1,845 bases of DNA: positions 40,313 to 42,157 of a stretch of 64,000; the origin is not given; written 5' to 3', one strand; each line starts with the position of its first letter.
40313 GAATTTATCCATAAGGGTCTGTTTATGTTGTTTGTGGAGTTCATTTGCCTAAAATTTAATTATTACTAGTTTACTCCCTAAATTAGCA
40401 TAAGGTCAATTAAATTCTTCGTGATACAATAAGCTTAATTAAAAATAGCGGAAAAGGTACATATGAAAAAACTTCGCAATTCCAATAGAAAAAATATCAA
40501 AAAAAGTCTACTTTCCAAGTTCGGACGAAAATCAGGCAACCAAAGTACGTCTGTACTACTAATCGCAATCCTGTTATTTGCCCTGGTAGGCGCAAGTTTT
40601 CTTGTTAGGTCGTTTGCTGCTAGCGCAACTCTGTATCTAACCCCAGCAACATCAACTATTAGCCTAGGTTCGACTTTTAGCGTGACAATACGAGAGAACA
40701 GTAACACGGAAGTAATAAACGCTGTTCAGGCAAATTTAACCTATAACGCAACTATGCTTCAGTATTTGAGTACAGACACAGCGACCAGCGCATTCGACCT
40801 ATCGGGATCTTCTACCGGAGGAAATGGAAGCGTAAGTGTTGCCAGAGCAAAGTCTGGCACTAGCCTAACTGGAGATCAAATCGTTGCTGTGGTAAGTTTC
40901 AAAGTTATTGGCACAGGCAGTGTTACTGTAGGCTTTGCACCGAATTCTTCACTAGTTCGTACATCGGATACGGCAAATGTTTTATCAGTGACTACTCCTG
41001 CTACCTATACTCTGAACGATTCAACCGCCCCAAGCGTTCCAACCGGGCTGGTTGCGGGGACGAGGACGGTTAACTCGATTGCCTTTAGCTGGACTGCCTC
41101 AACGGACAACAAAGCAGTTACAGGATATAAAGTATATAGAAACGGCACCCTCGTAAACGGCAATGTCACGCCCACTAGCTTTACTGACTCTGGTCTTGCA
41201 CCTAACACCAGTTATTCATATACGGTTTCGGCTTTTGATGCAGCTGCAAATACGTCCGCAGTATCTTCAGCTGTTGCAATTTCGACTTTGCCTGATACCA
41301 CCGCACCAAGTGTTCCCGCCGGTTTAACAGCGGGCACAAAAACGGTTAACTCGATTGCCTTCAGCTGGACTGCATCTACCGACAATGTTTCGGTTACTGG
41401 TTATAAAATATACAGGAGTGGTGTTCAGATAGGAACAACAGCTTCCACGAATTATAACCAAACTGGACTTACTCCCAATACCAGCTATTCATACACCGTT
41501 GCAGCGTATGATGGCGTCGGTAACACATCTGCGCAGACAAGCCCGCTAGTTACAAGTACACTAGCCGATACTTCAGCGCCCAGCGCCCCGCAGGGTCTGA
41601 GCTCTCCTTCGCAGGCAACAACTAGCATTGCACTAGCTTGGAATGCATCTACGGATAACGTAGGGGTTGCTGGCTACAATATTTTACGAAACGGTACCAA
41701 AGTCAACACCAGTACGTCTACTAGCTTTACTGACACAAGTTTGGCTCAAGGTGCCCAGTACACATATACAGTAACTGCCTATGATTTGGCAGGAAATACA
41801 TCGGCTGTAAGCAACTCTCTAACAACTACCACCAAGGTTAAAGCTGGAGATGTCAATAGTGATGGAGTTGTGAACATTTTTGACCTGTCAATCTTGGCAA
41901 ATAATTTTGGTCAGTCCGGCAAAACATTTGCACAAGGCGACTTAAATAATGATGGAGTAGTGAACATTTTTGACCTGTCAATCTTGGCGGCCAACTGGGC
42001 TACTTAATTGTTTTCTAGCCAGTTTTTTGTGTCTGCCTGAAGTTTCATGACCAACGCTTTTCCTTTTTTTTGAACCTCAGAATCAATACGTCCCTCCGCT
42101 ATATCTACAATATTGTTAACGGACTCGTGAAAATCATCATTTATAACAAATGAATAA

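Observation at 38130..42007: Cohesin/dockerin gene trio with the parts list of a membrane-anchored, tiered surface assembly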

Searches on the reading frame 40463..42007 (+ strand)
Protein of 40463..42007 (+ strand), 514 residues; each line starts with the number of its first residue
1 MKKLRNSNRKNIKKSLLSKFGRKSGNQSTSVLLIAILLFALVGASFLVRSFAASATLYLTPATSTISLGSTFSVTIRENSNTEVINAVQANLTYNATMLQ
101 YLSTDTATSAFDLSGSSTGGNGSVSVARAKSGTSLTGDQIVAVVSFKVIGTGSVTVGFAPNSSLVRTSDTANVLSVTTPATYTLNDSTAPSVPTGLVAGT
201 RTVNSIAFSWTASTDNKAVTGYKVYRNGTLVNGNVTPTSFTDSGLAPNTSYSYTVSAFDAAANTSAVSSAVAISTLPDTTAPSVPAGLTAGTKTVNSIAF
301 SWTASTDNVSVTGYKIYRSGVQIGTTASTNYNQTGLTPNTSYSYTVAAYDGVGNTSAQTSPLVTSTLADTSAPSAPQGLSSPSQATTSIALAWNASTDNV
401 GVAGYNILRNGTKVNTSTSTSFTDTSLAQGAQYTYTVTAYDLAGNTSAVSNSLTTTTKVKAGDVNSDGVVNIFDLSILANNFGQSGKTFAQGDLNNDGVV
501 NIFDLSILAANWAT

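Call 3: search_protein_families(library=pfam, proteins=[window:40463-42007:+], max_evalue=1)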
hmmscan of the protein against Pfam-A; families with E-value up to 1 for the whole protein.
window:40463-42007:+ (514 aa): 14 families
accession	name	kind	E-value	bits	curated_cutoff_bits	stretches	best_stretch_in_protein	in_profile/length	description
PF00041.27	fn3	-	7.6e-26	90.6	25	3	284-361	2-80/84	Fibronectin type III domain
PF18370.7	RGI_lyase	-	2e-15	57.3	27.8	3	195-258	9-71/86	Rhamnogalacturonan I lyases beta-sheet domain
PF00404.24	Dockerin_1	-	4.6e-09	36.8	22.9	1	461-509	1-53/57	Dockerin type I domain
PF25788.1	Ig_Rha78A_N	-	1.3e-05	25.8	27.4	0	412-457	54-101/105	Rha78A-like, N-terminal immunoglobulin domain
PF25523.1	Ig_RIMBP2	-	1.8e-05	25.1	27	0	213-238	34-59/105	RIMBP2-like, immunoglobulin-like domain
PF25059.1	FN3_DSCAM-DSCAML_C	-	0.00011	22.9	39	0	415-457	40-82/89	DSCAM/DSCAML C-terminal Fn3-like domain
PF06486.16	DUF1093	-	0.00045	21.2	26.3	1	414-452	12-51/81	Protein of unknown function (DUF1093)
PF19077.6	Big_13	-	0.0031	18.4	27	1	412-451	56-95/102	Bacterial Ig-like domain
PF20164.4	GspA_SrpA_N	-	0.0045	17.8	27.4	0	415-449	73-105/117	GspA/SrpA SigLec-like domain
PF16656.11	Pur_ac_phosph_N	-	0.011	16.7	30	1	274-356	20-86/93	Purple acid Phosphatase, N-terminal domain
PF17957.7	Big_7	-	0.029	15.5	24.1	3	290-346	10-70/70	Bacterial Ig domain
PF13202.12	EF-hand_5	-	0.24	11.4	25.9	0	488-502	4-18/25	EF hand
PF08541.16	ACP_syn_III_C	-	0.28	11.8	26.6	0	436-467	38-69/90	3-Oxoacyl-[acyl-carrier-protein (ACP)] synthase III C terminal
PF00036.39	EF-hand_1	-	0.49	10.5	25.4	0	487-505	4-22/29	EF hand domain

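Call 7: find_encoding_contigs(protein=window:40463-42007:+, flank=10000, max_places=8)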
Protein window:40463-42007:+ (514 aa): 1 contig read that carries it; 1 place shown.
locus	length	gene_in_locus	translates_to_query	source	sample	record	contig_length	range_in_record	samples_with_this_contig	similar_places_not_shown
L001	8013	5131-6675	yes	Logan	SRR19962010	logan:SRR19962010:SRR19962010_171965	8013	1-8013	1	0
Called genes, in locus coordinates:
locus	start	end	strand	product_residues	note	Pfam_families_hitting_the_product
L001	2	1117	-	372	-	?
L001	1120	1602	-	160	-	PF01025:GrpE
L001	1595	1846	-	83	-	-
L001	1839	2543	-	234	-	PF01628:HrcA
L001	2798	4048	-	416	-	PF00963:Cohesin, PF17802:SpaA (weak)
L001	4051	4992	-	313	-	PF17957:Big_7, PF00404:Dockerin_1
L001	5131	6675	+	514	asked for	PF00041:fn3, PF18370:RGI_lyase (faint), PF25523:Ig_RIMBP2 (faint), PF00041:fn3, PF00404:Dockerin_1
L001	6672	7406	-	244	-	PF00625:Guanylate_kin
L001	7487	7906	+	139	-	PF08570:DUF1761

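Call 8: find_homologous_proteins(query=window:40463-42007:+)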
Query window:40463-42007:+ (514 aa): 6391 proteins with E <= 0.001 among 8000 candidates; the best 120 are listed.
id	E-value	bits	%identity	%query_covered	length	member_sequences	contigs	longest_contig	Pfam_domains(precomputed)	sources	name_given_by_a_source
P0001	0.0e+0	1036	100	100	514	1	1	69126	PF25523.2,PF00404.25,PF18370.8,PF00041.28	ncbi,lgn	-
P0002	2.0e-297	1004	51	54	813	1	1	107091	PF25523.2,PF23376.2,PF06486.17,PF02276.24,PF25788.3,PF18370.8,PF25833.1,PF23608.2,PF00041.28,PF19077.7,PF16656.12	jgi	jgi:chitodextrinase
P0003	3.3e-279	944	55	51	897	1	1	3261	PF08669.18,PF25059.2,PF25523.2,PF06486.17,PF17957.8,PF25788.3,PF18370.8,PF11503.14,PF19743.6,PF00041.28,PF19077.7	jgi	jgi:chitodextrinase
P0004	3.8e-260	881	52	52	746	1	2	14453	PF25523.2,PF00404.25,PF17957.8,PF25788.3,PF18370.8,PF00041.28,PF19077.7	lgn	-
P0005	1.6e-252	856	50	58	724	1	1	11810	PF25523.2,PF00404.25,PF17957.8,PF25788.3,PF16893.12,PF18370.8,PF00041.28,PF16967.12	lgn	-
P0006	2.9e-220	750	48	50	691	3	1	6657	PF25059.2,PF25523.2,PF06486.17,PF25832.1,PF02276.24,PF25788.3,PF18370.8,PF25833.1,PF00041.28,PF16656.12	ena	-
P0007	1.4e-219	748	70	100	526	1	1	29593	PF25059.2,PF00404.25,PF18370.8,PF25833.1,PF00041.28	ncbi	-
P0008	3.9e-216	736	49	50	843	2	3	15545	PF11230.14,PF25788.3,PF13204.14,PF18370.8,PF25833.1,PF00041.28,PF19077.7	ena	-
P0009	6.4e-213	726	71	100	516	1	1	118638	PF00404.25,PF18370.8,PF00041.28,PF16656.12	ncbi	-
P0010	3.1e-209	713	69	100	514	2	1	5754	PF00404.25,PF06486.17,PF18370.8,PF00041.28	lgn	-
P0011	5.2e-205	700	48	56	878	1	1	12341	PF25523.2,PF06486.17,PF02276.24,PF13750.13,PF25788.3,PF18370.8,PF23608.2,PF00041.28,PF19077.7,PF16656.12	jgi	jgi:chitodextrinase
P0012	3.9e-204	697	51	49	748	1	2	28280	PF25523.2,PF00404.25,PF17957.8,PF25788.3,PF18370.8,PF00041.28,PF16967.12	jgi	jgi:chitodextrinase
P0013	4.3e-202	690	48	52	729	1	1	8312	PF25523.2,PF17957.8,PF25788.3,PF16893.12,PF18370.8,PF25833.1,PF08329.17,PF00041.28,PF19077.7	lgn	-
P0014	4.3e-202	690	52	51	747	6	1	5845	PF25523.2,PF00404.25,PF17957.8,PF25788.3,PF18370.8,PF00041.28,PF19077.7,PF16967.12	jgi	jgi:chitodextrinase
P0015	1.0e-201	689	48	54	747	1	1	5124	PF25523.2,PF17957.8,PF25788.3,PF16893.12,PF18370.8,PF00041.28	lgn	-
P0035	2.0e-167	576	60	92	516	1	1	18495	PF25059.2,PF25523.2,PF00404.25,PF06486.17,PF25788.3,PF18370.8,PF00041.28,PF19077.7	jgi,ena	jgi:chitodextrinase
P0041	2.6e-164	565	60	93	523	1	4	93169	PF25059.2,PF25523.2,PF00404.25,PF17957.8,PF25788.3,PF16893.12,PF18370.8,PF00041.28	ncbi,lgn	-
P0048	4.8e-161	555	58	100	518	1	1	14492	PF25523.2,PF00404.25,PF25788.3,PF18370.8,PF00041.28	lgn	-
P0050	3.0e-160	552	58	99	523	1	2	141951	PF25523.2,PF00404.25,PF25788.3,PF18370.8,PF00041.28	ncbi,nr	ncbi:MAG TPA: fibronectin type III domain-containing protein [Candidatus Saccharimonadales bacterium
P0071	1.8e-153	530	57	93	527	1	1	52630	PF25059.2,PF00404.25,PF25788.3,PF18370.8,PF00041.28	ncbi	-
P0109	2.0e-143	497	53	99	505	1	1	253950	PF18370.8,PF25833.1,PF00041.28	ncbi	-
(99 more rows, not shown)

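Call 15: find_encoding_contigs(protein=P0009, flank=10000, max_places=2)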
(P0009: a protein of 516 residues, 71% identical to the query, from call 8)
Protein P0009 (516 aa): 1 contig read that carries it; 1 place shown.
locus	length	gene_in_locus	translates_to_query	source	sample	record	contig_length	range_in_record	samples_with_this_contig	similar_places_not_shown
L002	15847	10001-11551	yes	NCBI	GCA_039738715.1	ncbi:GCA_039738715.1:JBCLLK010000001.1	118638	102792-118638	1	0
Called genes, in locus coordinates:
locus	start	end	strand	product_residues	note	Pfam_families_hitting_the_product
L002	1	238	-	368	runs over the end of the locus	PF00226:DnaJ, PF01556:DnaJ_C, PF27659:CHP02642 (faint), PF00684:DnaJ_CXXCXGXG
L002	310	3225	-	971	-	-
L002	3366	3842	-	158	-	-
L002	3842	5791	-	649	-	PF00012:HSP70, PF06723:MreB_Mbl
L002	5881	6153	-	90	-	-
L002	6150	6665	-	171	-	PF01025:GrpE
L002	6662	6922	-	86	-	-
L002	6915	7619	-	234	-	PF01628:HrcA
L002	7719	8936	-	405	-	-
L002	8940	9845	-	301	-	PF17957:Big_7, PF00404:Dockerin_1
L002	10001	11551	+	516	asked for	PF18370:RGI_lyase (faint), PF16656:Pur_ac_phosph_N (faint), PF00041:fn3, PF00404:Dockerin_1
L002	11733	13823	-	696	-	PF05048:NosD (faint), PF13229:Beta_helix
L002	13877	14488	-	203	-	-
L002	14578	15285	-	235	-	PF00625:Guanylate_kin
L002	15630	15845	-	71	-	?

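Call 16: find_encoding_contigs(protein=P0050, flank=10000, max_places=2)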
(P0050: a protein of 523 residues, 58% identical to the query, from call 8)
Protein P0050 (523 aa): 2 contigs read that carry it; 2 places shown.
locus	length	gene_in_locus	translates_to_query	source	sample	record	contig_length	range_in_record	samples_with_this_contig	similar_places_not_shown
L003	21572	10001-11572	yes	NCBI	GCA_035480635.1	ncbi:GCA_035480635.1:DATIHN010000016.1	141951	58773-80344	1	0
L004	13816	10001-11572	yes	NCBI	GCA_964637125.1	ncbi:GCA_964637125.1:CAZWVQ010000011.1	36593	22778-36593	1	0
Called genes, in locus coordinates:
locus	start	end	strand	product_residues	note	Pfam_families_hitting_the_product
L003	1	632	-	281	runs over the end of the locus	PF00456:Transketolase_N, PF13292:DXP_synthase_N, PF00676:E1_dh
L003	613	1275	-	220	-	PF00834:Ribul_P_3_epim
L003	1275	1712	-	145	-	PF02502:LacAB_rpiB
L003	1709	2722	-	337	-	PF00044:Gp_dh_N, PF02800:Gp_dh_C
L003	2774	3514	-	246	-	PF00990:GGDEF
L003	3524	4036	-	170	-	PF00719:Pyrophosphatase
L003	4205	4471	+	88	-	PF04226:Transgly_assoc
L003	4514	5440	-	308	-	PF01266:DAO (faint), PF03486:HI0933_like (faint), PF07992:Pyr_redox_2, PF13738:Pyr_redox_3, PF00070:Pyr_redox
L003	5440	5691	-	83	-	PF00462:Glutaredoxin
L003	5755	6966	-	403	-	PF00232:Glyco_hydro_1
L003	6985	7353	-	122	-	PF00072:Response_reg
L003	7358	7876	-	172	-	PF00080:Sod_Cu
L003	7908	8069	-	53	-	-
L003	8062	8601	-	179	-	-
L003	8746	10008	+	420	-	PF00963:Cohesin, PF13620:CarboxypepD_reg (weak)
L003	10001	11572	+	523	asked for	PF00041:fn3, PF25523:Ig_RIMBP2 (faint), PF18370:RGI_lyase (faint), PF25788:Ig_Rha78A_N (faint), PF00041:fn3, PF00404:Dockerin_1 (weak)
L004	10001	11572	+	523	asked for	PF00041:fn3, PF25523:Ig_RIMBP2 (faint), PF18370:RGI_lyase (faint), PF25788:Ig_Rha78A_N (faint), PF00041:fn3, PF00404:Dockerin_1 (weak)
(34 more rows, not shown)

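Call 17: find_encoding_contigs(protein=P0109, flank=10000, max_places=2)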
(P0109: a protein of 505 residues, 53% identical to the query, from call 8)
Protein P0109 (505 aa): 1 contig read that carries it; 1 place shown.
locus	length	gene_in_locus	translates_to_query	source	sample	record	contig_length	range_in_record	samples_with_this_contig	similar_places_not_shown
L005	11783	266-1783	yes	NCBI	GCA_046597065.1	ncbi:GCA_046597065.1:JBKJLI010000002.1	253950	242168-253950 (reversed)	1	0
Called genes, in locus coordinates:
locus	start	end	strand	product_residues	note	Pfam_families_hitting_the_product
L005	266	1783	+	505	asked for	PF00041:fn3, PF18370:RGI_lyase (faint), PF25833:Fn3_SaeA_3rd (faint), PF00041:fn3 (weak)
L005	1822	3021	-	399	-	PF00270:DEAD, PF04851:ResIII, PF16203:ERCC3_RAD25_C (faint), PF00271:Helicase_C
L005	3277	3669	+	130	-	PF22525:H2TH_5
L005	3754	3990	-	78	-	-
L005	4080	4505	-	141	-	-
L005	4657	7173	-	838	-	PF13641:Glyco_tranf_2_3, PF03552:Cellulose_synt (faint), PF13506:Glyco_transf_21 (weak), PF13632:Glyco_trans_2_3, PF02156:Glyco_hydro_26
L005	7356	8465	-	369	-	-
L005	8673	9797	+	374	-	PF00404:Dockerin_1 (weak)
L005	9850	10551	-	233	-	PF14329:DUF4386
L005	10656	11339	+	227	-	PF00440:TetR_N, PF02909:TetR_C_1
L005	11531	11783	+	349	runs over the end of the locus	PF01594:AI-2E_transport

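Call 18: find_encoding_contigs(protein=P0041, flank=10000, max_places=2)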
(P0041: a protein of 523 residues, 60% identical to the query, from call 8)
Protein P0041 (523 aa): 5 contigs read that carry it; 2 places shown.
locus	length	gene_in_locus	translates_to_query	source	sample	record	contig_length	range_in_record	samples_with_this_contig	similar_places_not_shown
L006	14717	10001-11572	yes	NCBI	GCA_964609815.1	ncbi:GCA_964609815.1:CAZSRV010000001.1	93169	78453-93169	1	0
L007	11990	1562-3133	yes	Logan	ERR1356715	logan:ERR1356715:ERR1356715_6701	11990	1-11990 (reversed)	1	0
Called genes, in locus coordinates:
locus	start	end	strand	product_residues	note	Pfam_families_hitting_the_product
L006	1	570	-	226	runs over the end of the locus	PF01381:HTH_3, PF12844:HTH_19, PF13443:HTH_26 (weak), PF13560:HTH_31, PF13274:SocA_Panacea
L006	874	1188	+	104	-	PF01844:HNH (weak)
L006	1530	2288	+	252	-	PF01145:Band_7, PF13421:Band_7_1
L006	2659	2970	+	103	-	PF13463:HTH_27, PF13601:HTH_34 (weak), PF03551:PadR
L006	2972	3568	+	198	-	PF22564:HAAS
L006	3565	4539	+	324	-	PF13349:DUF4097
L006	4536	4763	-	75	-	-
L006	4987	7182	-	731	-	-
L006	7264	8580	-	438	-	PF00404:Dockerin_1 (weak), PF00041:fn3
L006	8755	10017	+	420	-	PF13620:CarboxypepD_reg (weak)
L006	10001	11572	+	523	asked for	PF17957:Big_7 (faint), PF00041:fn3, PF16893:fn3_2 (faint), PF25523:Ig_RIMBP2 (faint), PF00041:fn3, PF18370:RGI_lyase (weak), PF00041:fn3, PF00404:Dockerin_1, +2 more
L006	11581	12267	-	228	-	-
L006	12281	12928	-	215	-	-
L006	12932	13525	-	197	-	PF01928:CYTH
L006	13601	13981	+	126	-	PF01327:Pep_deformylase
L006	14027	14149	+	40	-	PF01327:Pep_deformylase (weak)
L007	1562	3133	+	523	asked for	PF17957:Big_7 (faint), PF00041:fn3, PF16893:fn3_2 (faint), PF25523:Ig_RIMBP2 (faint), PF00041:fn3, PF18370:RGI_lyase (weak), PF00041:fn3, PF00404:Dockerin_1, +2 more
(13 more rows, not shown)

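Call 37: search_protein_families(library=pfam, proteins=[L006:7267-8661:-], max_evalue=0.001)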
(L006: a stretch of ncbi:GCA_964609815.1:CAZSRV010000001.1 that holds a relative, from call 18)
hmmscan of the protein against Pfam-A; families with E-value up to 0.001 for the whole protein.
L006:7267-8661:- (465 aa): 2 families
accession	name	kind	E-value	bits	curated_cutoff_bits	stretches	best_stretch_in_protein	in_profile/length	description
PF00404.24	Dockerin_1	-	3.5e-10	40.4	22.9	1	65-111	2-52/57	Dockerin type I domain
PF00041.27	fn3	-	4.1e-10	40.2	25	1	128-209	2-82/84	Fibronectin type III domain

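Call 54: find_encoding_contigs(protein=P0007, flank=6000, max_places=1)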
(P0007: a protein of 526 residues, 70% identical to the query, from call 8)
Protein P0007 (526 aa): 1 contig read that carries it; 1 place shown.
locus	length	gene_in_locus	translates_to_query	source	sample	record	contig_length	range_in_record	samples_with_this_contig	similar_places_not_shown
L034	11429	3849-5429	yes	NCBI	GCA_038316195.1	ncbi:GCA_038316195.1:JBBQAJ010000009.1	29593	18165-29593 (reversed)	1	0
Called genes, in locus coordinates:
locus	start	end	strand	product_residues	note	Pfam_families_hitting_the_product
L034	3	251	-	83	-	?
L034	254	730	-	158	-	PF01025:GrpE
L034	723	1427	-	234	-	PF01628:HrcA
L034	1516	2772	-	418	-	PF00963:Cohesin (weak)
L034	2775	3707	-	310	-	PF17957:Big_7, PF00404:Dockerin_1 (weak)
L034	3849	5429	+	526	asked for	PF18370:RGI_lyase (faint), PF00041:fn3 (weak), PF25833:Fn3_SaeA_3rd (faint), PF25059:FN3_DSCAM-DSCAML_C (faint), PF00041:fn3, PF00404:Dockerin_1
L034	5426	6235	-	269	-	PF00625:Guanylate_kin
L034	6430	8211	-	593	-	PF00009:GTP_EFTU, PF01926:MMR_HSR1 (weak), PF03144:GTP_EFTU_D2, PF00679:EFG_C, PF06421:LepA_C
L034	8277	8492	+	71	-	-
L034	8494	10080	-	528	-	PF03023:MurJ, PF01554:MatE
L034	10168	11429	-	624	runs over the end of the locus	PF06068:TIP49 (faint), PF00004:AAA, PF07728:AAA_5 (faint), PF17862:AAA_lid_3, PF01434:Peptidase_M41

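Call 55: find_encoding_contigs(protein=P0071, flank=6000, max_places=1)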
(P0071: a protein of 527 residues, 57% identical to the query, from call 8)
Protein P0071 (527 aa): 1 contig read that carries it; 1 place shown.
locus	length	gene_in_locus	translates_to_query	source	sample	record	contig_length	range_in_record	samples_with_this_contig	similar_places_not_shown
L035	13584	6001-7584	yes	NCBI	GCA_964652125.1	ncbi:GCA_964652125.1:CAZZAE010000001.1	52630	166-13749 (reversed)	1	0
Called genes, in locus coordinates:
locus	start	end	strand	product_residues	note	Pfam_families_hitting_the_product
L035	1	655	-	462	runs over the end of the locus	PF00404:Dockerin_1 (faint), PF13229:Beta_helix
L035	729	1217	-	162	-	-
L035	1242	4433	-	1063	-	PF00404:Dockerin_1 (weak), PF16317:Glyco_hydro_99 (weak), PF17957:Big_7, PF00041:fn3, PF18370:RGI_lyase (faint)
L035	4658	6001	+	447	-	-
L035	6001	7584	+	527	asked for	PF25059:FN3_DSCAM-DSCAML_C (faint), PF00041:fn3, PF18370:RGI_lyase (faint), PF25788:Ig_Rha78A_N (faint), PF00041:fn3, PF00404:Dockerin_1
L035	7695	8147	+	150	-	PF12802:MarR_2, PF01047:MarR, PF13412:HTH_24 (faint), PF13601:HTH_34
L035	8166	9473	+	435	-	PF07690:MFS_1, PF00083:Sugar_tr, PF12832:MFS_1_like (weak)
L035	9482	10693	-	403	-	PF00270:DEAD, PF04851:ResIII, PF00271:Helicase_C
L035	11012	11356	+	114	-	-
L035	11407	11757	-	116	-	-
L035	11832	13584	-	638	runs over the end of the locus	?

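Call 56: find_encoding_contigs(protein=P0035, flank=6000, max_places=1)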
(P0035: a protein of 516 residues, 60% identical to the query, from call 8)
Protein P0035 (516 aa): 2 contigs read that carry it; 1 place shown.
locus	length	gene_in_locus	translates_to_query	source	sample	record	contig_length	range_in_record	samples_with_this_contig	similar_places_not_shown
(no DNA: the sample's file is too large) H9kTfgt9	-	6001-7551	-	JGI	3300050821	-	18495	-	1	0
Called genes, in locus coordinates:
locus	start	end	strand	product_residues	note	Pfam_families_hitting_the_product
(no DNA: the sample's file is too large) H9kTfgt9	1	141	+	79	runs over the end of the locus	-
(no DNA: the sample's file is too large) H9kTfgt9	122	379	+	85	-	PF05016:ParE_toxin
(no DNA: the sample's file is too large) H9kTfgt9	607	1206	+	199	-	-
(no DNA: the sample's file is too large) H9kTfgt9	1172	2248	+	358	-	PF13624:SurA_N_3, PF13145:Rotamase_2 (weak), PF13616:Rotamase_3, PF00639:Rotamase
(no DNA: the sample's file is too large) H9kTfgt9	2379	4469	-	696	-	PF12708:Pect-lyase_RHGA_epim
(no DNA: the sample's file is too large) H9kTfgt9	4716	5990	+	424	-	PF13620:CarboxypepD_reg (faint)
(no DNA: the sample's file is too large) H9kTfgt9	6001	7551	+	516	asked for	PF00041:fn3, PF19077:Big_13 (faint), PF25523:Ig_RIMBP2 (faint), PF25788:Ig_Rha78A_N (faint), PF25059:FN3_DSCAM-DSCAML_C (faint), PF00041:fn3, PF18370:RGI_lyase (weak), PF00404:Dockerin_1, +1 more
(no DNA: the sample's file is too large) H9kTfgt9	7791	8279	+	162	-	-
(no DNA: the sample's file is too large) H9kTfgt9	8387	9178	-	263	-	PF00106:adh_short, PF13561:adh_short_C2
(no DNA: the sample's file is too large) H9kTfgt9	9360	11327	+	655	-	PF16927:HisKA_7TM, PF00989:PAS, PF08448:PAS_4 (weak), PF13426:PAS_9 (weak), PF00512:HisKA, PF02518:HATPase_c, PF13589:HATPase_c_3 (weak)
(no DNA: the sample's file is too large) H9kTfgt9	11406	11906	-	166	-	PF09900:DUF2127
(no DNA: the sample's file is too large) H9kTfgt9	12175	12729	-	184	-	PF02659:Mntp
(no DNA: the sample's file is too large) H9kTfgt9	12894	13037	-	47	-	-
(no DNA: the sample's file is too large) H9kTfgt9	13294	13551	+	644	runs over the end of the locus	?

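Call 57: find_encoding_contigs(protein=P0048, flank=6000, max_places=1)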
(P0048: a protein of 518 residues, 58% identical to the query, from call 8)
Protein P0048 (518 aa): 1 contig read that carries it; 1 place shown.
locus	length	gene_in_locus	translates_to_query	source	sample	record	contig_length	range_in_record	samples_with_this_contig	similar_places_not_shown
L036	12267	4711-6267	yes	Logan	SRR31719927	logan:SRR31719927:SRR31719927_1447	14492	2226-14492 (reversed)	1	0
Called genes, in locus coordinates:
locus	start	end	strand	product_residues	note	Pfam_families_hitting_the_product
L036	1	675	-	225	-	?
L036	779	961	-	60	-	-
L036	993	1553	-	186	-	-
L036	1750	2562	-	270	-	PF12679:ABC2_membrane_2, PF12698:ABC2_membrane_3 (weak), PF10920:DUF2705 (weak), PF13346:ABC2_membrane_5 (weak)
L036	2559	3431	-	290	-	PF00005:ABC_tran, PF13304:AAA_21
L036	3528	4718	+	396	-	PF00963:Cohesin (weak)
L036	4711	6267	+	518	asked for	PF00041:fn3, PF18370:RGI_lyase (faint), PF25523:Ig_RIMBP2 (faint), PF25788:Ig_Rha78A_N (faint), PF00041:fn3, PF00404:Dockerin_1 (faint)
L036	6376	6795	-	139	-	-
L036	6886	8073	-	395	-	-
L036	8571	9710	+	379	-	PF26514:DUF8173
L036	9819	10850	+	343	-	PF00144:Beta-lactamase (faint), PF13354:Beta-lactamase2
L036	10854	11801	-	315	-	-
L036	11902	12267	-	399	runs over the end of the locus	PF00404:Dockerin_1 (weak)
